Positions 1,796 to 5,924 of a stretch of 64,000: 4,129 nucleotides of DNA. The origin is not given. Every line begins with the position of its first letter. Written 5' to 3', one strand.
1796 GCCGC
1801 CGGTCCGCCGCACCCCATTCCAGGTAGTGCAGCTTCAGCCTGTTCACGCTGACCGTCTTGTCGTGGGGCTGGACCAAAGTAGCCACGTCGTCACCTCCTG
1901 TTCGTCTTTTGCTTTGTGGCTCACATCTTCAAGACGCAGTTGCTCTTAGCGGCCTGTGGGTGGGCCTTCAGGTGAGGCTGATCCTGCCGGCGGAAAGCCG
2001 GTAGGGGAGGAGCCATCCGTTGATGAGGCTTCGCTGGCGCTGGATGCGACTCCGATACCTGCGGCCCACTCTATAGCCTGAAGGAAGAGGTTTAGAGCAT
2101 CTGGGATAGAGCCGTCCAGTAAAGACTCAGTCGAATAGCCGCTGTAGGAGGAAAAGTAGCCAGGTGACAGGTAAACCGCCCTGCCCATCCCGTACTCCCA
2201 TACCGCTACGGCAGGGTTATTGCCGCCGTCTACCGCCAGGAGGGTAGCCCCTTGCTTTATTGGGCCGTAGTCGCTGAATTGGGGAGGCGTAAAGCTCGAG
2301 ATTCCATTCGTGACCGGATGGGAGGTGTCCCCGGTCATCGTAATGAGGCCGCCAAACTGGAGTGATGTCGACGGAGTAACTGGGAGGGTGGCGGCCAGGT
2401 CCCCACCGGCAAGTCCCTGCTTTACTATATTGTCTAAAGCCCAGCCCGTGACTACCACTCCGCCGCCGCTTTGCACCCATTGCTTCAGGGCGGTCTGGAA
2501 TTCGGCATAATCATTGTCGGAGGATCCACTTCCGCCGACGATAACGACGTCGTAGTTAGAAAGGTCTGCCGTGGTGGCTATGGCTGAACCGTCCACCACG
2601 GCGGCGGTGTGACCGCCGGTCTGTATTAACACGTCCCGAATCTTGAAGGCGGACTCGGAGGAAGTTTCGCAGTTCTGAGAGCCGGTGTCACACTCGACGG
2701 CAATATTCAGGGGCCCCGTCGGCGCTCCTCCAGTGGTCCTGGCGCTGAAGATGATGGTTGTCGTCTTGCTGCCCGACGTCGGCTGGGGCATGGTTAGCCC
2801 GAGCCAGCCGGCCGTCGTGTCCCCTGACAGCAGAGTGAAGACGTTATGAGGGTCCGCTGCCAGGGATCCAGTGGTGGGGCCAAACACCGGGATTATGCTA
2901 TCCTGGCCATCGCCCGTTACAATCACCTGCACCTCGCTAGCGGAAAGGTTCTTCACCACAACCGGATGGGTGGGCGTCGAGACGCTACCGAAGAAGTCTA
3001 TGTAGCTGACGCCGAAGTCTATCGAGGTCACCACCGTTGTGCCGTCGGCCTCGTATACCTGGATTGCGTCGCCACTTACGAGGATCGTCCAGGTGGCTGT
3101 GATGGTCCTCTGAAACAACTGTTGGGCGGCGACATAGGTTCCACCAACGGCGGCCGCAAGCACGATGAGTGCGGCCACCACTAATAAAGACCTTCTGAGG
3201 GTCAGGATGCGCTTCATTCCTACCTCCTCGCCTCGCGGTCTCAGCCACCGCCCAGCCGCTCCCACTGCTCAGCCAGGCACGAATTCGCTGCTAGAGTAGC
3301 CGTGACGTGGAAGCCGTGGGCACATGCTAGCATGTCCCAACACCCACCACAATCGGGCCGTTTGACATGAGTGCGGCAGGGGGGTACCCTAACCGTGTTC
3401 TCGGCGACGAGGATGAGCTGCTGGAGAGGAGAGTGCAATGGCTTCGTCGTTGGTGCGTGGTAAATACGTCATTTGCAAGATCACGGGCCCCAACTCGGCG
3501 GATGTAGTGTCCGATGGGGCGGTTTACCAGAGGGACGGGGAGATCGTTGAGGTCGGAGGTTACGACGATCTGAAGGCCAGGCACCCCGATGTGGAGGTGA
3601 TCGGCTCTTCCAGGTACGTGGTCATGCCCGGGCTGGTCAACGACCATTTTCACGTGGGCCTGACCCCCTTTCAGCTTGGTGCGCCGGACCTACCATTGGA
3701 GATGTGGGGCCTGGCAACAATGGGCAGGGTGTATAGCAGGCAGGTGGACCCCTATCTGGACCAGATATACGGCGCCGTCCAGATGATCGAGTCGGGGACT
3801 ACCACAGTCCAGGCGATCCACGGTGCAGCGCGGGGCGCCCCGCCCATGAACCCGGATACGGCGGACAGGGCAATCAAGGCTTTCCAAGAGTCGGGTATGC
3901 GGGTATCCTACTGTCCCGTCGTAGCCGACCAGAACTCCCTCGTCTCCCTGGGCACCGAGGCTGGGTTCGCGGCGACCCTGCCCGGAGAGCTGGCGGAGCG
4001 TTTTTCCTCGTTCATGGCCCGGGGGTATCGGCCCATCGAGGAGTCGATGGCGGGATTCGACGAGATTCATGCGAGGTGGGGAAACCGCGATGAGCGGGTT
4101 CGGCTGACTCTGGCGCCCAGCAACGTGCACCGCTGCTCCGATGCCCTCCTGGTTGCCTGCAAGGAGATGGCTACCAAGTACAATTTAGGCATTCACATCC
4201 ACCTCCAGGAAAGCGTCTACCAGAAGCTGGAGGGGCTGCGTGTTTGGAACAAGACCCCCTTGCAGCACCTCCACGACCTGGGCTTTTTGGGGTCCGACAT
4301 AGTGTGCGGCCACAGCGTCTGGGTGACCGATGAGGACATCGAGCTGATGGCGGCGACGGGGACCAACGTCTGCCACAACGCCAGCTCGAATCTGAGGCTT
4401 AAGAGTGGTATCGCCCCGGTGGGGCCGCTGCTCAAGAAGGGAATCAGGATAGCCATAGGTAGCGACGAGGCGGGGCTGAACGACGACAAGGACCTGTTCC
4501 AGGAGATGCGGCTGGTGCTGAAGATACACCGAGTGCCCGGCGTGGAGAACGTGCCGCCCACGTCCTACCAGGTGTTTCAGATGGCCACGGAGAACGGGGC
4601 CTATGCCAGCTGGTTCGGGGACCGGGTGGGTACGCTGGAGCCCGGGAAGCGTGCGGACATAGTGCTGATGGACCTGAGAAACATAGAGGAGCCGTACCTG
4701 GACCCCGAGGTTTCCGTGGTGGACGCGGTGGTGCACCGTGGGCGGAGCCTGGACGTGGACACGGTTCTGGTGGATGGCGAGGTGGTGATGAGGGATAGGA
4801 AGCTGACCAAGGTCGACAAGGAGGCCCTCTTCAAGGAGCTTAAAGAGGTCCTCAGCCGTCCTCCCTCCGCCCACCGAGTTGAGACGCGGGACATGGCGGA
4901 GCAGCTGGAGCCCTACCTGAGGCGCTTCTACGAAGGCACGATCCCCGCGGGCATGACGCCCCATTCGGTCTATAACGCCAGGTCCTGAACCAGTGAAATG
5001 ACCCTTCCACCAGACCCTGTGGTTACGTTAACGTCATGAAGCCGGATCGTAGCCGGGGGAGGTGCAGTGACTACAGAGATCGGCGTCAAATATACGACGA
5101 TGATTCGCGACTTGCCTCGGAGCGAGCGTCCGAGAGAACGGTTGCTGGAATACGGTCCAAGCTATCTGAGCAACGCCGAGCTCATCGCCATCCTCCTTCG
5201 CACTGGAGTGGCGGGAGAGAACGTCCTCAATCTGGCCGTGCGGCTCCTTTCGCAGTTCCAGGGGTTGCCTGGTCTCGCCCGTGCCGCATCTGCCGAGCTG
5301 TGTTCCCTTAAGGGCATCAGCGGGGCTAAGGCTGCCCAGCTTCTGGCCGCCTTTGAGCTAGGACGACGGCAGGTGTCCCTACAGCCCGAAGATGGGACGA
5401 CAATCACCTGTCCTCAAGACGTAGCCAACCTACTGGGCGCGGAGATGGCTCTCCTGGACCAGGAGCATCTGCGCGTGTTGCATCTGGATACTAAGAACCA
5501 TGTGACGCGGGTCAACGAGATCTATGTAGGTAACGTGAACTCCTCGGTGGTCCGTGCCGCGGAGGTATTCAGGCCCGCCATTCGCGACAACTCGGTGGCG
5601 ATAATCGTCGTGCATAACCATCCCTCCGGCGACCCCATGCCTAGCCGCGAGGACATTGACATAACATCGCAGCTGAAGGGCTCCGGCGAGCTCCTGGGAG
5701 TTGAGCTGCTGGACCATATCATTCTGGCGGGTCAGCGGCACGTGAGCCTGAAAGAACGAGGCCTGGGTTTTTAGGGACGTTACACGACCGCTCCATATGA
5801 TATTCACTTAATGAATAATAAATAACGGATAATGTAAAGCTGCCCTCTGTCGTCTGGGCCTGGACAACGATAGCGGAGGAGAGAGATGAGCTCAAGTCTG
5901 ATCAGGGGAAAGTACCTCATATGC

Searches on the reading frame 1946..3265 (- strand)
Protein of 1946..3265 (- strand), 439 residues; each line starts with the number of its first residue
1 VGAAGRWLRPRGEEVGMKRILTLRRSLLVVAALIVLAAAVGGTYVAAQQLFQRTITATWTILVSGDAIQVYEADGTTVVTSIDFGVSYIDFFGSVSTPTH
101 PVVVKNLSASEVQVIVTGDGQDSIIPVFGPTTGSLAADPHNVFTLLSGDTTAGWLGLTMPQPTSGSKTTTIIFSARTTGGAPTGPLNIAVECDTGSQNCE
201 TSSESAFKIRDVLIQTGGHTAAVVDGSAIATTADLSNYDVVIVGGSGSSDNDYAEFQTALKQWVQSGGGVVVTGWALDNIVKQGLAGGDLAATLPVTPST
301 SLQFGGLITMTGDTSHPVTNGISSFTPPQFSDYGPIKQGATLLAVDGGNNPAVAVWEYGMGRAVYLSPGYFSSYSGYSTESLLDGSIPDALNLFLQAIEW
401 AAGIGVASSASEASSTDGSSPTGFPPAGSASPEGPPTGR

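Call 31: search_protein_families(library=pfam, proteins=[window:1946-3265:-], max_evalue=0.00001)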
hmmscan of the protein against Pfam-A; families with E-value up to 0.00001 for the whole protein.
window:1946-3265:- (439 aa): 2 families
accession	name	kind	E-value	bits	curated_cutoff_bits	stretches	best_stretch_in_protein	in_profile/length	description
PF06283.17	ThuA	-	2.6e-10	41.3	33.4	1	207-372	21-190/209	Trehalose utilisation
PF24157.1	DUF7408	-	5.7e-08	33.4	27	1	233-375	33-159/174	Domain of unknown function (DUF7408)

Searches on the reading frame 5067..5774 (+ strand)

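Call 31: search_protein_families(library=pfam, proteins=[window:5067-5774:+], max_evalue=0.00001)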
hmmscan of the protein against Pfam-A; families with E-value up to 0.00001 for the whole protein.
window:5067-5774:+ (235 aa): 2 families
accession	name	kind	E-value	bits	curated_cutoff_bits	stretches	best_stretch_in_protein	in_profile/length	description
PF04002.20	RadC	-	2.2e-40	137.8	22.1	1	113-233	1-121/121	RadC-like JAB domain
PF20582.4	UPF0758_N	-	1.5e-26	92.7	27.1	1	13-90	1-77/77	UPF0758 N-terminal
